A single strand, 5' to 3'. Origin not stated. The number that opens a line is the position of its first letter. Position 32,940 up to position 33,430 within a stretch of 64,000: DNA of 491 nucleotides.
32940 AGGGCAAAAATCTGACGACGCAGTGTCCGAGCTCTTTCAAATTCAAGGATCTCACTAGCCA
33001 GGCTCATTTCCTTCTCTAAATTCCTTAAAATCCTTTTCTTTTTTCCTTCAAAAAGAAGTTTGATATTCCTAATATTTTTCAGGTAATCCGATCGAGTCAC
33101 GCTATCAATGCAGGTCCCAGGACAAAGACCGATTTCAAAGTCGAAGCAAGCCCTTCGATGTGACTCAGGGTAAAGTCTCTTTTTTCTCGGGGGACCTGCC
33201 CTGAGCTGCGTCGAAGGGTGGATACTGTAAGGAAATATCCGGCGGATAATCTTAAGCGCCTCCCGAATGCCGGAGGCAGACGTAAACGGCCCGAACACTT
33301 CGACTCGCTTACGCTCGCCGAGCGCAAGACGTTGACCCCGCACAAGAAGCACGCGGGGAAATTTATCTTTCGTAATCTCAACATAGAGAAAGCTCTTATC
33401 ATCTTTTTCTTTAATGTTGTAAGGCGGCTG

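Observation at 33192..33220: A related ~30-nt motif sits in-frame inside uvrC, apparently adding about 10 aa (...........) between the GIY-YIG domain and the Cys motif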

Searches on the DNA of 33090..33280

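Call 21: search_rna_families(source=window, start=33090, end=33280, threshold=evalue, max_evalue=10, show_alignments=3)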
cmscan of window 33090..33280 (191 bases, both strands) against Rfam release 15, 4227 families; matches with E-value up to 10: 3.
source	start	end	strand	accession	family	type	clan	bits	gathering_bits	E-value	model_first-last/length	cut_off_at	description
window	33150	33219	+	RF03632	MIR1882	Gene; miRNA;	-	20.6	107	0.052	1-131/131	no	MIR1882 microRNA precursor family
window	33172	33199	+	RF00502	TCV_Pr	Cis-reg;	-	16.9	40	0.55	1-34/34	no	Turnip crinkle virus (TCV) core promoter hairpin (Pr)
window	33153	33218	+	RF03973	mir-5615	Gene; miRNA;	-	13.1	82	6.4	1-61/61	no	mir-5615 microRNA precursor family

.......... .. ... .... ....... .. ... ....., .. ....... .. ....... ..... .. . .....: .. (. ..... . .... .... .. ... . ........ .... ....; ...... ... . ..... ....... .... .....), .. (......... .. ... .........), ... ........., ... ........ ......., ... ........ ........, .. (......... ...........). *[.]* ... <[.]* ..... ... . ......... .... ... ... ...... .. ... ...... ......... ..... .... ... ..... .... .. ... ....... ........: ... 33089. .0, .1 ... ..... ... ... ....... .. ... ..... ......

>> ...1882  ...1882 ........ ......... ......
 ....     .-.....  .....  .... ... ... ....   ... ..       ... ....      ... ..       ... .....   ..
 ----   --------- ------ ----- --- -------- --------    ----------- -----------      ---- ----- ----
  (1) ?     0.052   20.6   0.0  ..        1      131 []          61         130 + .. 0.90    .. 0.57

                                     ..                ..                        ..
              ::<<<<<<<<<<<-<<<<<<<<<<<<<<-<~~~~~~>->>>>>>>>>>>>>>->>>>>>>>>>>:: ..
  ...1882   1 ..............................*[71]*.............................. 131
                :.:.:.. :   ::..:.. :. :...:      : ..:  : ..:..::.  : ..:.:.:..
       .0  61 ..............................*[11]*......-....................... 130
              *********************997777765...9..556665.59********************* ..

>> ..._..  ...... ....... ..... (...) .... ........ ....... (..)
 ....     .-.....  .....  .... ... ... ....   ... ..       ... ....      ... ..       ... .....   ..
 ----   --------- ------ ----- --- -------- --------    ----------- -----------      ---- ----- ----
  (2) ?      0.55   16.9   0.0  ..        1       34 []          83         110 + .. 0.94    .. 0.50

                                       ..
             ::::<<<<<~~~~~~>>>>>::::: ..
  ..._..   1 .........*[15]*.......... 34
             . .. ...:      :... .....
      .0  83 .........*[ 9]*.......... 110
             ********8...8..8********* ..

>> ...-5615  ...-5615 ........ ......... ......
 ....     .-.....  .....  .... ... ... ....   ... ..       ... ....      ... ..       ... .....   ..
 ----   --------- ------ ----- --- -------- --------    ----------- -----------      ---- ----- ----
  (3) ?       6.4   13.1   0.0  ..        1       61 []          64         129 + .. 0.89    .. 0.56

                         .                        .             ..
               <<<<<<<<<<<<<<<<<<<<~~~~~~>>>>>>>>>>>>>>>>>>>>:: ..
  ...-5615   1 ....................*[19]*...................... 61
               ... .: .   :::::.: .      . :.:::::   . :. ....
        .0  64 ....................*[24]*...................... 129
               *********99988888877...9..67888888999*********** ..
